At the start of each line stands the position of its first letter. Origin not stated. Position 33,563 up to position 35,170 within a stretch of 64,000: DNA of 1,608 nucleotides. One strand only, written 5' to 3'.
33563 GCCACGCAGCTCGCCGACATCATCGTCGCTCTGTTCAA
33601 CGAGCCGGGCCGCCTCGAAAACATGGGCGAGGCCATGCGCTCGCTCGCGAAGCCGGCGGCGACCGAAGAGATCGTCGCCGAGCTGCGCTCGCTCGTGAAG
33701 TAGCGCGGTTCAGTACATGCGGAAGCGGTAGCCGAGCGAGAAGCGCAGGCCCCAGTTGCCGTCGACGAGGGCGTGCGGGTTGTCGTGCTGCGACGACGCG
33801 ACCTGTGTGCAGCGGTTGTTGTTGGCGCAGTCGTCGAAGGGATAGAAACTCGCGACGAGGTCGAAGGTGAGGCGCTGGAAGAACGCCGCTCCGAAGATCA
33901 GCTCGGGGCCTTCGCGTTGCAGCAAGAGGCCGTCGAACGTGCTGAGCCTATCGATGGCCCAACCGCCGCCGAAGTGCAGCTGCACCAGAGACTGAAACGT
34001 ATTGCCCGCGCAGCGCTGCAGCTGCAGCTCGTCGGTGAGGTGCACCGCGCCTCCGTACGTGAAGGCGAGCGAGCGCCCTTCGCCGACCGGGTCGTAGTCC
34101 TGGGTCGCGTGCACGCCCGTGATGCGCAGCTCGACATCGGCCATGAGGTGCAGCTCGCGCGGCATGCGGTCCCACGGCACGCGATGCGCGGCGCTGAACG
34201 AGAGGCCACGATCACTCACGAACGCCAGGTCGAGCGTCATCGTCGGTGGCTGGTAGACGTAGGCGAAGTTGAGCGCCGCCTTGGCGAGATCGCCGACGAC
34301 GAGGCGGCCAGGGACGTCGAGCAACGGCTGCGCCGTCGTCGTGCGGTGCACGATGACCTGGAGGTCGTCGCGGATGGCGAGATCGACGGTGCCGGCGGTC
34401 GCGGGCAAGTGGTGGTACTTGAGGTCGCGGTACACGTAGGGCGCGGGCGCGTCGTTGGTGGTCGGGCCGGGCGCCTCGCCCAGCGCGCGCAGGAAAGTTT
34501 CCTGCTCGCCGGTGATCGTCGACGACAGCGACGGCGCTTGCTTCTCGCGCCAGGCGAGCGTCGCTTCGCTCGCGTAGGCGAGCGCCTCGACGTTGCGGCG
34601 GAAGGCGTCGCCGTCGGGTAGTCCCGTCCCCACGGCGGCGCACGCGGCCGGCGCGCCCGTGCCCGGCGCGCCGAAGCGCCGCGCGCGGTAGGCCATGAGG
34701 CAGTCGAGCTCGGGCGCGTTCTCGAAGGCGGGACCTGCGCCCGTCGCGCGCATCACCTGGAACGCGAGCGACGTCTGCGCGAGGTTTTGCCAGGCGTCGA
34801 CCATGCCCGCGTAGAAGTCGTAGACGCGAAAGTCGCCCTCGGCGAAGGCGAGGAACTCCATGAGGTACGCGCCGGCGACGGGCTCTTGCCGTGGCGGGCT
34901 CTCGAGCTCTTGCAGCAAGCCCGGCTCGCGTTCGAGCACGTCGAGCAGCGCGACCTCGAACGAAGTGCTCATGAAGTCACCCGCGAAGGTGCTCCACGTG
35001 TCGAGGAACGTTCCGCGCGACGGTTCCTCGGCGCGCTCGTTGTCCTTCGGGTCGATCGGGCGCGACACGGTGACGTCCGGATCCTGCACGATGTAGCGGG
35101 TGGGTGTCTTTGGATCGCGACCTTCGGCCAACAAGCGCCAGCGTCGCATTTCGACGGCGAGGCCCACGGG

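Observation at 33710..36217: Patatin-like phospholipase fused to a putative outer-membrane barrel (PlpD/type Vd-like)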

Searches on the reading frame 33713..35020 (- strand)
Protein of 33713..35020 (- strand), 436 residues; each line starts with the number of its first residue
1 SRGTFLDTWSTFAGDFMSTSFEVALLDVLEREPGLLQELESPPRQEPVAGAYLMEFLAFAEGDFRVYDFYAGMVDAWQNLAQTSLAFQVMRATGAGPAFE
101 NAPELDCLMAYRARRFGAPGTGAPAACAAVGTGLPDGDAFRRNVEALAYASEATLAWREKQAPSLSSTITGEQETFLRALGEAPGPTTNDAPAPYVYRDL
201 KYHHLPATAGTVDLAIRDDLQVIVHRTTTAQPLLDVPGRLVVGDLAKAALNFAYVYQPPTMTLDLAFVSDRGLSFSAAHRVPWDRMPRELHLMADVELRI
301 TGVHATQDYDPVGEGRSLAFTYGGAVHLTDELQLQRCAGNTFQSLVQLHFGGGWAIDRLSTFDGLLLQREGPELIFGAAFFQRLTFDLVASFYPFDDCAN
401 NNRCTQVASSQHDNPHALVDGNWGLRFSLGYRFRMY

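Call 30: predict_structure(alignment_id=A2)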
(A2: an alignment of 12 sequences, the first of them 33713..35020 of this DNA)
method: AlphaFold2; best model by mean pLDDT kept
length: 436 residues; sequences in the alignment: 12
mean_pLDDT: 61.8   pTM: 0.44
mean pLDDT of the five models: 61.8, 60.5, 57.9, 57.8, 55.6
residues with pLDDT >= 90: 34; 70-90: 120; 50-70: 132; < 50: 150
segments of 3 or more residues with pLDDT < 50: 1-70, 72-77, 79-87, 96-99, 118-122, 164-167, 210-214, 216-218, 222-256, 341-343
pLDDT, mean of each block of 10 residues (from residue 1): 36 35 39 39 30 35 44 48 46 53 60 55 58 66 69 70 55 67 67 64 51 49 46 41 42 50 84 85 62 85 67 65 90 62 69 91 83 91 86 80 74 71 88 71
secondary structure, 60 per line:
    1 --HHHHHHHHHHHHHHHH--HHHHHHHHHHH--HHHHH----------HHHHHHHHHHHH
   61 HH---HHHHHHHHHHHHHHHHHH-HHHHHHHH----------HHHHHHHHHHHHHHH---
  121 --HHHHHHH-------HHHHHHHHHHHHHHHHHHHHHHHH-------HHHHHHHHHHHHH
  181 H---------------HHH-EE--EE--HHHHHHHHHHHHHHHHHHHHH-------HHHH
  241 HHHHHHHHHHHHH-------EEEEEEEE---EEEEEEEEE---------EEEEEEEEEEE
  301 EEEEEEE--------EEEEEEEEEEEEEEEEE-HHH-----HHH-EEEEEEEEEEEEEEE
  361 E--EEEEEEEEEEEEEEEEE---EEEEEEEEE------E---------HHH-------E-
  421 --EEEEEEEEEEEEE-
elements in order: H3-18 H21-31 H34-38 H49-62 H66-83 H85-92 H103-117 H123-129 H137-160 H168-181 H209-229 H237-253 E261-268 E272-280 E290-307 E316-332 E346-361 E364-380 E384-392 E423-435
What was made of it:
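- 34262..35008 (-): All-helical middle domain, residues 404-652, with the strongly conserved motif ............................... (residues 446-478; 34784-34882) and a conserved Cys pair C506/C526. The domain folds poorly when modelled without the patatin domain (call 30).
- Eight strands, reproduced in a second run: call 30.
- Tried and rejected: Re-modelling residues 400-835 alone reproduced the barrel but degraded the helical domain (pLDDT 30-60; call 30).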

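Call 39: find_related_loci(query=A2, collection=genome_contigs, flank=6000)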
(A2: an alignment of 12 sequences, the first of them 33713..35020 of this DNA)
Query A2 (436 aa) in genome_contigs; peptide patterns used: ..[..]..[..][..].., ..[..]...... (x = any residue, [..] = any of these).
75 stretches matched a pattern; 18 encode a relative of the query (tblastn E <= 1e-3); 18 distinct loci.
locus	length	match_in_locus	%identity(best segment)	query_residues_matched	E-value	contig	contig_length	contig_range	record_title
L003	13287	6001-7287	61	2-433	1e-166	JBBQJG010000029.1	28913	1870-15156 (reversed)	MAG: Polyangia bacterium isolate Co_metawrap_742 Cmw_742_k141_23184656_length_28913_cov_7.9956, whole genome shotgun seq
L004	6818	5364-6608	51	5-433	2e-120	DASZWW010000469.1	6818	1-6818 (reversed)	MAG TPA_asm: Polyangia bacterium isolate SMAG_U6167 k141_665780, whole genome shotgun sequence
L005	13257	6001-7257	47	5-433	5e-109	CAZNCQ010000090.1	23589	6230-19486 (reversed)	MAG TPA_asm: uncultured Myxococcales bacterium isolate binchicken_co54_362 genome assembly, contig: NODE_3740_length_235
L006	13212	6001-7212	45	25-433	7e-96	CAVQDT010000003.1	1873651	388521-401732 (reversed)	MAG: uncultured proteobacterium isolate MFD02134.bin.2.171 genome assembly, contig: contig_14144, whole genome shotgun s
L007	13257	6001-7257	46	5-433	6e-106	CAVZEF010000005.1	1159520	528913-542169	MAG: uncultured proteobacterium isolate MFD05841.bin.2.175 genome assembly, contig: contig_50296, whole genome shotgun s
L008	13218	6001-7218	31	3-433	5e-35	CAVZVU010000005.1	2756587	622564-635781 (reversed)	MAG: uncultured proteobacterium isolate MFD02134.bin.2.219 genome assembly, contig: contig_627, whole genome shotgun seq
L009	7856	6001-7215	29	12-435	2e-29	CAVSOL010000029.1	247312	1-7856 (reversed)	MAG: uncultured proteobacterium isolate MFD03066.bin.2.147 genome assembly, contig: contig_8773, whole genome shotgun se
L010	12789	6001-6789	29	4-283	2e-20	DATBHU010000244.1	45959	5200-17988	MAG TPA_asm: Polyangia bacterium isolate SMAG_U3876 k141_1017042, whole genome shotgun sequence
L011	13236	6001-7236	30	4-433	9e-31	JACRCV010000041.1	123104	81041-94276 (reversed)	MAG: Deltaproteobacteria bacterium isolate NC_groundwater_1655_Pr3_B-0.1um_70_22 SR-2_scaffold_141_1323371, whole genome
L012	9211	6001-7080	28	4-394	3e-17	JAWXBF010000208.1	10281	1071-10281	MAG: Deltaproteobacteria bacterium isolate MP6G1.198 k99_828436, whole genome shotgun sequence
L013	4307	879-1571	31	4-258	1e-16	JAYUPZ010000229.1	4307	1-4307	MAG: Myxococcales bacterium isolate GL111_DN_concoct_63 GL111_DN_concoct_63_228, whole genome shotgun sequence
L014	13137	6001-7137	29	6-398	6e-14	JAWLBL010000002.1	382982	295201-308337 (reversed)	MAG: Myxococcota bacterium isolate 15dZY3.bin.102 NODE_29_length_382982_cov_85.093982, whole genome shotgun sequence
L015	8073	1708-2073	39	9-130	1e-13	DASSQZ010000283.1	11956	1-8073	MAG TPA_asm: Myxococcales bacterium isolate SMAG_U476 k141_965859, whole genome shotgun sequence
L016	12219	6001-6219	36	4-76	5e-8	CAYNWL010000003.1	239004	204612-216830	MAG TPA_asm: uncultured Bacteriovoracaceae bacterium isolate SRP237561_co1_295 genome assembly, contig: NODE_44_length_2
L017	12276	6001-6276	32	1-91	4e-7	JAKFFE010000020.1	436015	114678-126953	MAG: Myxococcaceae bacterium isolate LC092 contig-124_4, whole genome shotgun sequence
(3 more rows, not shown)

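Call 46: search_protein_representatives(alignment_id=A2)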
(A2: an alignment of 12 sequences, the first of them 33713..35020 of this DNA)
Query: 12 sequences, 423 profile positions. Proteins with E-value up to 0.001 (for the whole library): 266; up to 1e-10: 113; up to 1e-30: 30. The best 150 are listed.
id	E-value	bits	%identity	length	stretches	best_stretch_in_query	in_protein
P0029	3.2e-208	708.1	-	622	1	3-423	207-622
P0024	3.4e-199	678.3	-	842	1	2-423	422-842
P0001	3.7e-192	655.2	-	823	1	2-422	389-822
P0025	1.7e-183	626.6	-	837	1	2-423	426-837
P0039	1.1e-96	340.7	-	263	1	169-422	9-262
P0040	1.3e-92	327.2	-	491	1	3-423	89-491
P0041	8.2e-89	314.7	-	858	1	4-421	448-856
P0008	4.0e-78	279.5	-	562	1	2-165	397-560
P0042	6.3e-69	249.2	-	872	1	9-423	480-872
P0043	6.0e-67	242.7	-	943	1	6-421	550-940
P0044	1.8e-64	234.5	-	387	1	40-421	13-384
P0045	2.3e-63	230.9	-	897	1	5-422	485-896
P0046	4.2e-56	206.9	-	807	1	4-416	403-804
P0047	2.7e-49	184.5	-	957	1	3-421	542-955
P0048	3.2e-47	177.7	-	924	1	5-421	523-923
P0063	2.5e-30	122.0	-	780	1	3-420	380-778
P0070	6.7e-24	100.8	-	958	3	4-108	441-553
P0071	1.7e-23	99.5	-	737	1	5-419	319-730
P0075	2.8e-22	95.5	-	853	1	3-420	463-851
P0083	9.7e-20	87.1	-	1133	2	3-133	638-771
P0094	1.3e-16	76.8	-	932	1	4-420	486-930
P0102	1.0e-14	70.6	-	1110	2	4-116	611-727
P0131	1.0e-11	60.7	-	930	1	5-421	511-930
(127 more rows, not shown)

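Call 47: search_protein_families(library=pfam, proteins=[P0041, P0043, P0047, P0063, P0075, P0094, P0131, P0070, P0083, P0102], max_evalue=0.01)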
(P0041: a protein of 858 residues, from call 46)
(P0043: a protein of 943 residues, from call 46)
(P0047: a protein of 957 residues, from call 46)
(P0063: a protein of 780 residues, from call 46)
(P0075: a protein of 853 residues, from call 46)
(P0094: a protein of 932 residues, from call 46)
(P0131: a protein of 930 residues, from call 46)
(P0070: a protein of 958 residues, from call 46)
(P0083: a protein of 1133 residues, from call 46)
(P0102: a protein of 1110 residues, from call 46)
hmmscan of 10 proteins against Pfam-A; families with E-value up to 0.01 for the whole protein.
P0041 (858 aa): 1 family
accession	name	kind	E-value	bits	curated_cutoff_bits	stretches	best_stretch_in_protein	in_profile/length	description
PF01734.28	Patatin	-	4.7e-15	56.7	27.7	1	113-379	1-190/191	Patatin-like phospholipase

P0043 (943 aa): 1 family
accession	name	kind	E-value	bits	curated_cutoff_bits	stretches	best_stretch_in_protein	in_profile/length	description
PF01734.28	Patatin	-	8.8e-16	59.1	27.7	1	197-497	1-191/191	Patatin-like phospholipase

P0047 (957 aa): 2 families
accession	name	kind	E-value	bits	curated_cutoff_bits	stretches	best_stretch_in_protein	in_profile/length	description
PF01734.28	Patatin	-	1.2e-16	61.9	27.7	1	228-495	1-190/191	Patatin-like phospholipase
PF13873.12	Myb_DNA-bind_5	-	0.00023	21.5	21.7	1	67-110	7-50/78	Myb/SANT-like DNA-binding domain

P0063 (780 aa): 1 family
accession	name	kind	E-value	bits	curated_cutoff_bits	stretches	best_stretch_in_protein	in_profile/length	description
PF01734.28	Patatin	-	2e-15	57.9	27.7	1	74-326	1-190/191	Patatin-like phospholipase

P0075 (853 aa): 1 family
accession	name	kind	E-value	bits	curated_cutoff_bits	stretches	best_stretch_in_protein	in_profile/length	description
PF01734.28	Patatin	-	1.8e-13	51.6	27.7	1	132-414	1-190/191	Patatin-like phospholipase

P0094 (932 aa): 1 family
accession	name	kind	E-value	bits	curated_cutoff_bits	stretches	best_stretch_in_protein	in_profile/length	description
PF01734.28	Patatin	-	3e-20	73.7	27.7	1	152-427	2-190/191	Patatin-like phospholipase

P0131 (930 aa): 1 family
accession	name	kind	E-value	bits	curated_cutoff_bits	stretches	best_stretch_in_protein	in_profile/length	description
PF01734.28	Patatin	-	2.3e-11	44.7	27.7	1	172-457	2-190/191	Patatin-like phospholipase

P0070 (958 aa): 1 family
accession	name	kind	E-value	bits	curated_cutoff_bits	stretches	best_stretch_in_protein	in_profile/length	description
PF01734.28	Patatin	-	1.1e-14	55.5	27.7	1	97-378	1-190/191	Patatin-like phospholipase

P0083 (1133 aa): 1 family
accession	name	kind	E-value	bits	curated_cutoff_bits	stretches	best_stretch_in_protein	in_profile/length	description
PF01734.28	Patatin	-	1.6e-12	48.5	27.7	1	194-491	1-190/191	Patatin-like phospholipase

P0102 (1110 aa): 1 family
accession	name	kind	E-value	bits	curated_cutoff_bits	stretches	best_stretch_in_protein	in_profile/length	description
PF01734.28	Patatin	-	6.2e-15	56.3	27.7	1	188-482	2-190/191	Patatin-like phospholipase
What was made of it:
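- On Patatin-like phospholipase superfamily (PF01734): All ten distant relatives tested also match (call 47).
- Obligate fusion: the C-terminal module always follows a patatin domain (10 of 10 distant members; 113 clusters at E <= 1e-10): calls 46, 47.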

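Call 49: list_cluster_members(proteins=[P0041, P0043, P0047, P0063, P0075, P0094, P0131, P0046, P0071, P0045])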
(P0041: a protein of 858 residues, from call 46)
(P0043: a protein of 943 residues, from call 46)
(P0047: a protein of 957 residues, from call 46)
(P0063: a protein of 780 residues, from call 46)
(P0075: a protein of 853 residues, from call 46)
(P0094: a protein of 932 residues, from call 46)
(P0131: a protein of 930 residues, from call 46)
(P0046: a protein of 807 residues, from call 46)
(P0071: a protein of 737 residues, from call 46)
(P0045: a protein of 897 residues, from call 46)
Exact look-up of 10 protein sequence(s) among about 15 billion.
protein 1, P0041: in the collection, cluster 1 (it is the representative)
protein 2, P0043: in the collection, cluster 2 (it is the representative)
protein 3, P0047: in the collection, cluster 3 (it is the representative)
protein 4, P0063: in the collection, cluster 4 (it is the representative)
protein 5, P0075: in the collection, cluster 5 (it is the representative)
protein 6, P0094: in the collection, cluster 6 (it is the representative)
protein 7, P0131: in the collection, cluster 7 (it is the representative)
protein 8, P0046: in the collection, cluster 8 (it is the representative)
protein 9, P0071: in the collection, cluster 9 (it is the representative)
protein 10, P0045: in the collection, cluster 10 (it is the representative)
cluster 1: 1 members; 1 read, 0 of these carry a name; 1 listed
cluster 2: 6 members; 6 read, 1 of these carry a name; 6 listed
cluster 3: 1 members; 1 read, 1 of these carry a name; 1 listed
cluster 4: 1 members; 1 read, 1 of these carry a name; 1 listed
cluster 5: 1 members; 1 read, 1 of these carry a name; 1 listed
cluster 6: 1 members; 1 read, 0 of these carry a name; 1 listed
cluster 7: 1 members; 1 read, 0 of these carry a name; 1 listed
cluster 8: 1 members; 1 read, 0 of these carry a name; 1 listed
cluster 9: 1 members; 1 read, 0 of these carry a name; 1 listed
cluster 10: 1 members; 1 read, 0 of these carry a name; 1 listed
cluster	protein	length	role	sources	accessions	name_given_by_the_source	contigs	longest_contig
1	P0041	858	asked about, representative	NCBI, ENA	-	-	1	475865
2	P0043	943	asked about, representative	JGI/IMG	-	-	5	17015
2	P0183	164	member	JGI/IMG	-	hypothetical protein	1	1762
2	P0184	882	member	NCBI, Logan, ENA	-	-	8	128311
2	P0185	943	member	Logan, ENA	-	-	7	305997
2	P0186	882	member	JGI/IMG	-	-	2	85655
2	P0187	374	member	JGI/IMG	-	-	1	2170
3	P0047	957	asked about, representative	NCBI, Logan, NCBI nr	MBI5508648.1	MAG: patatin-like phospholipase family protein [Deltaproteobacteria bacterium] | patatin-like phospholipase family protein [Deltaproteobacteria bacterium]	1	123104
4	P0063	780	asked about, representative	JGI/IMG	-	predicted acylesterase/phospholipase RssA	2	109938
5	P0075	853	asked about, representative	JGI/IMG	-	hypothetical protein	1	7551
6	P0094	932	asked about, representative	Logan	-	-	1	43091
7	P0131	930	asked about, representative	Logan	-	-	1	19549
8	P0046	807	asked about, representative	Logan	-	-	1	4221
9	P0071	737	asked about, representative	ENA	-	-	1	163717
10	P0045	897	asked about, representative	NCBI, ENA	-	-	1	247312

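Call 51: search_protein_families(library=pfam, alignment_id=A2, max_evalue=10)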
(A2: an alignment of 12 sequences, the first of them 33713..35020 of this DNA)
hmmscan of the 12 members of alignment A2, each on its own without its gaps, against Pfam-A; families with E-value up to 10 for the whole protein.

A. member 1, window:33713-35020:- (436 aa): 1 family
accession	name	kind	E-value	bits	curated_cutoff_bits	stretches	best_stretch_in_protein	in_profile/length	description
PF04568.17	IATP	-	0.35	11.8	25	1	102-146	14-58/98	Mitochondrial ATPase inhibitor, IATP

B. families by the number of members that match (of 12 scanned): 2 families
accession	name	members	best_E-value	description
PF22890.2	TPR_EMC2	1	0.22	EMC2 TPR-like repeat domain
PF04568.17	IATP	1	0.35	Mitochondrial ATPase inhibitor, IATP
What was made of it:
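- On Small (8-stranded) outer-membrane beta-barrels, OmpA/OmpX/OprF-N class: No Pfam hit at E <= 10 in 12 members (call 51).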

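Call 67: find_encoding_contigs(protein=P0041, flank=7000, max_places=1)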
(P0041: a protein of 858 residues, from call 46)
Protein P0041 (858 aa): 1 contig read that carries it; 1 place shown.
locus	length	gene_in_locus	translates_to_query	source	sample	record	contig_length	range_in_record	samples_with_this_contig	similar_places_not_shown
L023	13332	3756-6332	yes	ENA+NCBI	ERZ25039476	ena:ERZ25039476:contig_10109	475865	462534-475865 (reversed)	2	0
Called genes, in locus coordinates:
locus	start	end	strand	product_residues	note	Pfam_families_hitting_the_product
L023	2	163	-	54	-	?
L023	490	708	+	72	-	-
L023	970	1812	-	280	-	PF00899:ThiF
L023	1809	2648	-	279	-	PF01026:TatD_DNase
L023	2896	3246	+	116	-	-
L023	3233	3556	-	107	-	-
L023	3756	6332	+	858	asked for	PF01734:Patatin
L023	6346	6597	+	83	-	-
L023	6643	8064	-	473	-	-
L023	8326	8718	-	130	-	-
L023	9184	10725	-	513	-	PF28492:Beta_helix_4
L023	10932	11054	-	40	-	-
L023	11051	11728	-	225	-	PF02661:Fic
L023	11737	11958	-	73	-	-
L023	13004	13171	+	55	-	-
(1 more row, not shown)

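Call 72: find_homologous_proteins(query=L017:4468-7260:+)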
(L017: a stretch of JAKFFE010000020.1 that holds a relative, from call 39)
Query L017:4468-7260:+ (931 aa): 28 proteins with E <= 0.001 among 8000 candidates.
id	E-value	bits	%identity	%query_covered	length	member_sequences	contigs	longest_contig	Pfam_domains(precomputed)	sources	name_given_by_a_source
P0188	0.0e+0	2079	100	100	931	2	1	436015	PF01734.28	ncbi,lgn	-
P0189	0.0e+0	1822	89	100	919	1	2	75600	PF01734.28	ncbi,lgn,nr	ncbi:MAG: patatin-like phospholipase family protein [Myxococcota bacterium]|nr:patatin-like phosphol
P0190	4.6e-288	976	56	84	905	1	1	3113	PF01734.28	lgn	-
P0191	7.0e-219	747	51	81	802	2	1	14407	PF01734.28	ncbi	-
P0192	3.9e-218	745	50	81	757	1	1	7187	PF01734.28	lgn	-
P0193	6.7e-213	728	48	84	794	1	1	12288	PF01734.28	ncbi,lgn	ncbi:patatin-like phospholipase family protein [Pyxidicoccus sp. 3LG]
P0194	2.7e-212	726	49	81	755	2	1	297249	PF01734.28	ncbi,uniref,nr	ncbi:patatin-like phospholipase family protein [Myxococcus sp. RHSTA-1-4]|uniref:patatin-like phosph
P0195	3.6e-211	722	50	81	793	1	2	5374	PF01734.28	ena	-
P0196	4.9e-211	721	48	84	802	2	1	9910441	PF01734.28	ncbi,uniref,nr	ncbi:patatin-like phospholipase family protein [Melittangium boletus]|uniref:Patatin n=1 Tax=Melitta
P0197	9.3e-211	720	49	81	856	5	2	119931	PF01734.28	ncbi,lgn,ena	-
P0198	2.1e-209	716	51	81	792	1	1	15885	PF01734.28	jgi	jgi:hypothetical protein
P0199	3.7e-207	709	45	94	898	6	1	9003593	PF01734.28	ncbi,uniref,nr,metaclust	ncbi:patatin-like phospholipase family protein [Corallococcus macrosporus]|uniref:patatin-like phosp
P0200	2.1e-206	706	47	81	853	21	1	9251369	PF01734.28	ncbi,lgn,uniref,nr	ncbi:patatin-like phospholipase family protein [Myxococcus xanthus]|uniref:patatin-like phospholipas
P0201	1.5e-205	703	47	81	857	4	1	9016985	PF01734.28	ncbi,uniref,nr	ncbi:patatin-like phospholipase family protein [Myxococcus sp. SDU36]|uniref:patatin-like phospholip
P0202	3.4e-204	699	48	81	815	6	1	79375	PF01734.28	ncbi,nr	ncbi:patatin-like phospholipase family protein [Pyxidicoccus fallax]|nr:patatin-like phospholipase f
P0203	6.5e-203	695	48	81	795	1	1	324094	PF01734.28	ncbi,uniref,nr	ncbi:patatin-like phospholipase family protein [Pyxidicoccus trucidator]|uniref:patatin-like phospho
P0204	7.4e-202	691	47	85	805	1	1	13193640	PF01734.28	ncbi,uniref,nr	ncbi:patatin-like phospholipase family protein [Pyxidicoccus sp. MSG2]|uniref:patatin-like phospholi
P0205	2.4e-201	689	45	85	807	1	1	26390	PF01734.28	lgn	-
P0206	1.1e-197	677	48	81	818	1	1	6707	PF01734.28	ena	-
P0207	4.4e-196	672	47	84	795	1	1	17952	PF01734.28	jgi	jgi:hypothetical protein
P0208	6.1e-187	642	45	81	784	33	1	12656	PF01734.28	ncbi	ncbi:MAG: patatin-like phospholipase family protein [Myxococcales bacterium]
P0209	1.7e-186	640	47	81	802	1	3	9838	PF01734.28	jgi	jgi:predicted acylesterase/phospholipase RssA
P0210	1.4e-162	561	49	65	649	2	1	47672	PF01734.28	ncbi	ncbi:patatin-like phospholipase family protein [Pyxidicoccus sp. 3LFB2]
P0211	5.2e-21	93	27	49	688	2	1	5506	PF01734.28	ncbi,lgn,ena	-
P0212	2.4e-19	87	29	43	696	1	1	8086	PF01734.28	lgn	-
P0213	1.6e-18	84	29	44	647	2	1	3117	PF01734.28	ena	-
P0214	3.5e-10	57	28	43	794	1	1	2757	PF01734.28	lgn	-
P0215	3.0e-8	50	28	30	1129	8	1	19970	PF01734.28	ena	-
